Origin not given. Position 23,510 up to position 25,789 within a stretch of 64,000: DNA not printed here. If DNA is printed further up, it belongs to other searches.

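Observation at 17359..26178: Candidate AOR-Hdr redox module: polyferredoxin-AOR-ZnF-MoaD-CoA-transferase-HdrA-HdrA/MvhD-HdrD in one operon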

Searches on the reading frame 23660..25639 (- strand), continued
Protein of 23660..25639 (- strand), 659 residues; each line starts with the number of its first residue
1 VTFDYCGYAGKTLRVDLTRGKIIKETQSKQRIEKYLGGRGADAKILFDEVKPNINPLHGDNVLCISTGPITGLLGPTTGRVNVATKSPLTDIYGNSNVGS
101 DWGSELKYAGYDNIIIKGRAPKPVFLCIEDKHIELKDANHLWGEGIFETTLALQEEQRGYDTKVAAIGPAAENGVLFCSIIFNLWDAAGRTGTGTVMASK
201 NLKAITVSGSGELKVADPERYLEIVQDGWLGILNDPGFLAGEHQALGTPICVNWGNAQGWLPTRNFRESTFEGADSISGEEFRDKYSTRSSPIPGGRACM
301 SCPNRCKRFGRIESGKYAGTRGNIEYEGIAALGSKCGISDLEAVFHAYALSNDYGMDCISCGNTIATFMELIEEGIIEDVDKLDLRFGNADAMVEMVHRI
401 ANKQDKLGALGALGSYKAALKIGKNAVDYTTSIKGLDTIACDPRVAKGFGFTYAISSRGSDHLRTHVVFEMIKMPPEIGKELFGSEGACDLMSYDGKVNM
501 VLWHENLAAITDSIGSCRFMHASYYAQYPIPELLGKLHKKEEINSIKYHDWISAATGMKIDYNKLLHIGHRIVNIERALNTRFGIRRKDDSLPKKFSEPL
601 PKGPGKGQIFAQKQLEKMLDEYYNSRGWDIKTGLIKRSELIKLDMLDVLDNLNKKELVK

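Call 71: search_solved_structures(query=window:23660-25639:-, max_evalue=1e-105, show_alignments=2)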
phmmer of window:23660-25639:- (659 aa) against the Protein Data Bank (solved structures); distinct sequences matched with E-value up to 1e-105: 3.
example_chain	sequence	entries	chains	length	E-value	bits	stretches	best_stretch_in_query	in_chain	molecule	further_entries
9mqx_D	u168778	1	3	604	4e-115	389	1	7-649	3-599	Aldehyde:ferredoxin oxidoreductase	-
1aor_A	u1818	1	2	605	3.2e-111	376.1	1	7-643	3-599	ALDEHYDE FERREDOXIN OXIDOREDUCTASE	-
9g7j_A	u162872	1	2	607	6.1e-106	358.6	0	7-644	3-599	Aldehyde ferredoxin oxidoreductase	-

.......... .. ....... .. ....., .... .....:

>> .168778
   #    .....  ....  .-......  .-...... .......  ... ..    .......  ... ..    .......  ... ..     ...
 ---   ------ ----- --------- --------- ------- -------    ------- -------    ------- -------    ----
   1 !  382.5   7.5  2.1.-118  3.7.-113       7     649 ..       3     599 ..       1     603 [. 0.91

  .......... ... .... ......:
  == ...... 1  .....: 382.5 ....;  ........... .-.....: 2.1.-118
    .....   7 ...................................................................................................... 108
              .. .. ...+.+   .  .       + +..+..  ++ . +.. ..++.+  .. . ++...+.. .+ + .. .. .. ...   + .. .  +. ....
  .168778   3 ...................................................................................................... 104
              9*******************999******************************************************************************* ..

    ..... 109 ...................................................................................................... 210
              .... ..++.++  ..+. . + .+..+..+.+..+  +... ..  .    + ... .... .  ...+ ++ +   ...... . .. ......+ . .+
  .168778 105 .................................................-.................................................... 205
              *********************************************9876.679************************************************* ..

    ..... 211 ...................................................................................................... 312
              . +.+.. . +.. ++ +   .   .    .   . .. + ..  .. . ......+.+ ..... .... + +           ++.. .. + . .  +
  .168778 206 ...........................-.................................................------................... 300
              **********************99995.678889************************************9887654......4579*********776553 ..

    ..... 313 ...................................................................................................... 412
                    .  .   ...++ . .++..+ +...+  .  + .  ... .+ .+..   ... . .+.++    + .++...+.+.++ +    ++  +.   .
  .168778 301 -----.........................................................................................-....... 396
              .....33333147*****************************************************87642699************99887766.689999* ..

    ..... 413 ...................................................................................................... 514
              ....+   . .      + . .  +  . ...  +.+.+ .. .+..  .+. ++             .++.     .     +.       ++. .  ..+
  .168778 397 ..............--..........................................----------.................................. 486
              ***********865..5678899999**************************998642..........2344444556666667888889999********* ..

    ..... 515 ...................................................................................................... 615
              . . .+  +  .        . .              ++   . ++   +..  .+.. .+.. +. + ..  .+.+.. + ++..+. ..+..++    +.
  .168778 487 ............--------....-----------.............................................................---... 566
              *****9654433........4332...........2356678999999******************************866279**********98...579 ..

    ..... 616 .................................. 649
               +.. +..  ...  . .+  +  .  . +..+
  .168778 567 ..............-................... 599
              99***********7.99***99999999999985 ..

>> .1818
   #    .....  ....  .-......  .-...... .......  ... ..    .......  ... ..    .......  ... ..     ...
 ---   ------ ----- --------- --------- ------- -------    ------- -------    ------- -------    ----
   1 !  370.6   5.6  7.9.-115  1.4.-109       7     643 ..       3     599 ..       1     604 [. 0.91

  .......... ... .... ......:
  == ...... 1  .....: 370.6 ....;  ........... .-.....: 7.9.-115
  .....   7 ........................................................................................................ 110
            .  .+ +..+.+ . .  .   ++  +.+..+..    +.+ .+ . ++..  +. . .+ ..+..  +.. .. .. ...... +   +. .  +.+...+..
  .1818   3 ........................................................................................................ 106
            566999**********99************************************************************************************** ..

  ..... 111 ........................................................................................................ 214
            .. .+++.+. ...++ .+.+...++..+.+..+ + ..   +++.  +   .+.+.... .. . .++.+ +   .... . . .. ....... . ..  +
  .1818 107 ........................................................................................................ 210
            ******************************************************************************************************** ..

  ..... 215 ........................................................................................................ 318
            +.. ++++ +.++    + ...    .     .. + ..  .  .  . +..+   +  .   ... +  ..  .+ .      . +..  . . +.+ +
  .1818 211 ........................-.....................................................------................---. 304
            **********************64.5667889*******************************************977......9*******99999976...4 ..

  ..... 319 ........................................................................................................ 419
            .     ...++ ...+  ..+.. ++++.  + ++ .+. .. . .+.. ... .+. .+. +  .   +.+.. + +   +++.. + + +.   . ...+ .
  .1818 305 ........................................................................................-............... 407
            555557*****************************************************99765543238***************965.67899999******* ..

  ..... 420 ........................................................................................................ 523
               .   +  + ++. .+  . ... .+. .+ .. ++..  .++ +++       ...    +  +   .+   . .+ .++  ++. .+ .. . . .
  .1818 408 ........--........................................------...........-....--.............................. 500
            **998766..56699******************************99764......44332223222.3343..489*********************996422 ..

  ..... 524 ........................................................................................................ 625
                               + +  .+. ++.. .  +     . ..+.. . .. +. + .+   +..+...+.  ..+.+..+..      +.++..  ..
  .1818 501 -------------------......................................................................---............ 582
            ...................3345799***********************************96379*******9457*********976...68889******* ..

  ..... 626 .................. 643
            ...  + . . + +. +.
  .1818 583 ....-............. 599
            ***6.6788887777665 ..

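Call 78: find_encoding_contigs(protein=P0131, flank=10000, max_places=3)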
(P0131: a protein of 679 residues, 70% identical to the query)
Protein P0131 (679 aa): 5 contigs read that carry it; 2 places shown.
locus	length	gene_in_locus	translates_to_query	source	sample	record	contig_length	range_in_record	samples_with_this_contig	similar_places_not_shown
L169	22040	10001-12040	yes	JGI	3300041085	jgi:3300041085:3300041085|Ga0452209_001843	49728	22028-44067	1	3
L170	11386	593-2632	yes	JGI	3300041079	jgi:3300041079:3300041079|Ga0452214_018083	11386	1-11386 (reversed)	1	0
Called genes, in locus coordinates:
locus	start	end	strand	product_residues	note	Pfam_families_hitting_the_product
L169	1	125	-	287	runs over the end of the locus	-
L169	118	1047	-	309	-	-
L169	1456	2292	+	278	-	-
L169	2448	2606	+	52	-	-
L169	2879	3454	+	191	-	PF00025:Arf, PF00071:Ras, PF08477:Roc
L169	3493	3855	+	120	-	PF03259:Robl_LC7 (weak)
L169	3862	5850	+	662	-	PF01855:POR_N, PF02775:TPP_enzyme_C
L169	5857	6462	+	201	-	PF01558:POR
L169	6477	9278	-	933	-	PF01073:3Beta_HSD, PF01370:Epimerase, PF04321:RmlD_sub_bind (faint), PF07993:NAD_binding_4, PF16363:GDP_Man_Dehyd, PF00501:AMP-binding, PF23562:AMP-binding_C_3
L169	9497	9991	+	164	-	PF12797:Fer4_2 (weak), PF13237:Fer4_10 (weak), PF13247:Fer4_11, PF12838:Fer4_7, PF13187:Fer4_9 (weak), PF25160:LdpA_Fe-S-bd (weak), PF12797:Fer4_2 (weak), PF00037:Fer4, +6 more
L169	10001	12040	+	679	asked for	PF02730:AFOR_N, PF01314:AFOR_C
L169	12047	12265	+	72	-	-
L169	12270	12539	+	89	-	PF02597:ThiS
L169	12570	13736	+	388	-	PF02515:CoA_transf_3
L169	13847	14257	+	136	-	-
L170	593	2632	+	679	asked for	PF02730:AFOR_N, PF01314:AFOR_C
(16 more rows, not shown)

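Call 79: find_encoding_contigs(protein=P0145, flank=10000, max_places=2)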
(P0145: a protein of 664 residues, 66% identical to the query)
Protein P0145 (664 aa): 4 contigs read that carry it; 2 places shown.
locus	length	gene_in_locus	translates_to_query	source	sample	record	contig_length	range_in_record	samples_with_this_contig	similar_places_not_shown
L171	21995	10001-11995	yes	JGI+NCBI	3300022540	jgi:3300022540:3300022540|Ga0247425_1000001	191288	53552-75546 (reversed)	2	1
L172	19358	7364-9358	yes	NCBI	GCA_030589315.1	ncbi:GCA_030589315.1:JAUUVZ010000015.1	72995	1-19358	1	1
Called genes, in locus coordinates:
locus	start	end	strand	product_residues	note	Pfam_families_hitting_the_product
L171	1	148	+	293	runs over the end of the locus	PF01869:BcrAD_BadFG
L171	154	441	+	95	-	PF12837:Fer4_6, PF00037:Fer4 (weak)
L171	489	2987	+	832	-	PF13510:Fer2_4, PF13237:Fer4_10, PF22117:Fer4_Nqo3, PF12838:Fer4_7, PF13187:Fer4_9, PF00037:Fer4, PF14691:Fer4_20, PF07992:Pyr_redox_2, +9 more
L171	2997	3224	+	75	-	-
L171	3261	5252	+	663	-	PF00724:Oxidored_FMN, PF00890:FAD_binding_2 (weak), PF01266:DAO (weak), PF03486:HI0933_like (weak), PF07992:Pyr_redox_2, PF12831:FAD_oxidored (weak), PF13450:NAD_binding_8, PF00070:Pyr_redox, +2 more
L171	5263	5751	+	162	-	-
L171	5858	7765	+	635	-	PF01855:POR_N, PF17147:PFOR_II (faint), PF02775:TPP_enzyme_C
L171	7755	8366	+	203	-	PF01558:POR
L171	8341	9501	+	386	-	PF00155:Aminotran_1_2, PF01041:DegT_DnrJ_EryC1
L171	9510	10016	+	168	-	PF12837:Fer4_6 (faint), PF13484:Fer4_16 (faint), PF13237:Fer4_10 (weak), PF13247:Fer4_11, PF12838:Fer4_7 (weak), PF25160:LdpA_Fe-S-bd (weak), PF00037:Fer4 (weak), PF12797:Fer4_2 (weak), +2 more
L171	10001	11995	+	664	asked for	PF02730:AFOR_N, PF01314:AFOR_C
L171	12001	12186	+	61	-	-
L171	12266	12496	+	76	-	-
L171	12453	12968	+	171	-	-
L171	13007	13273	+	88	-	PF02597:ThiS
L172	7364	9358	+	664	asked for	PF02730:AFOR_N, PF01314:AFOR_C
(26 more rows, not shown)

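Call 80: find_encoding_contigs(protein=P0140, flank=10000, max_places=2)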
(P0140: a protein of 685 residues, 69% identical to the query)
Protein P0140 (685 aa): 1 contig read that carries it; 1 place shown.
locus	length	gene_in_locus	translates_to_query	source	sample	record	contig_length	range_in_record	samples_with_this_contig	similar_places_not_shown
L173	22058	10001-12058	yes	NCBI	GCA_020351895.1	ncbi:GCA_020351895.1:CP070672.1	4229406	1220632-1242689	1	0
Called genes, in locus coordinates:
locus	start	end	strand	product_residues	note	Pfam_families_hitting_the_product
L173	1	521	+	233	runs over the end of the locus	PF00702:Hydrolase, PF05116:S6PP (faint), PF08282:Hydrolase_3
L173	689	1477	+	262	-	-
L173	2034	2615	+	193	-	PF00025:Arf, PF00071:Ras, PF08477:Roc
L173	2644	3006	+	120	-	-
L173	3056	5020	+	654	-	PF01855:POR_N, PF02775:TPP_enzyme_C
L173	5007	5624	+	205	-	PF01558:POR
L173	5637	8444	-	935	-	PF01073:3Beta_HSD, PF01370:Epimerase, PF04321:RmlD_sub_bind (weak), PF07993:NAD_binding_4, PF08659:KR (weak), PF16363:GDP_Man_Dehyd, PF00501:AMP-binding, PF23562:AMP-binding_C_3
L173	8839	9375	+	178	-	PF00025:Arf (weak), PF03193:RsgA_GTPase (faint), PF00071:Ras, PF08477:Roc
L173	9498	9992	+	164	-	PF12797:Fer4_2 (weak), PF13237:Fer4_10 (weak), PF13247:Fer4_11, PF12838:Fer4_7, PF13187:Fer4_9 (weak), PF25160:LdpA_Fe-S-bd (weak), PF12797:Fer4_2 (weak), PF00037:Fer4 (weak), +4 more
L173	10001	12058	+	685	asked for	PF02730:AFOR_N, PF01314:AFOR_C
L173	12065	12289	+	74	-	-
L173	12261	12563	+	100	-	PF02597:ThiS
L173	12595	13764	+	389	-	PF02515:CoA_transf_3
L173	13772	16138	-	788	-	PF01326:PPDK_N, PF27448:Rph_4th, PF00391:PEP-utilizers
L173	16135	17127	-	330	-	PF23212:DUF7064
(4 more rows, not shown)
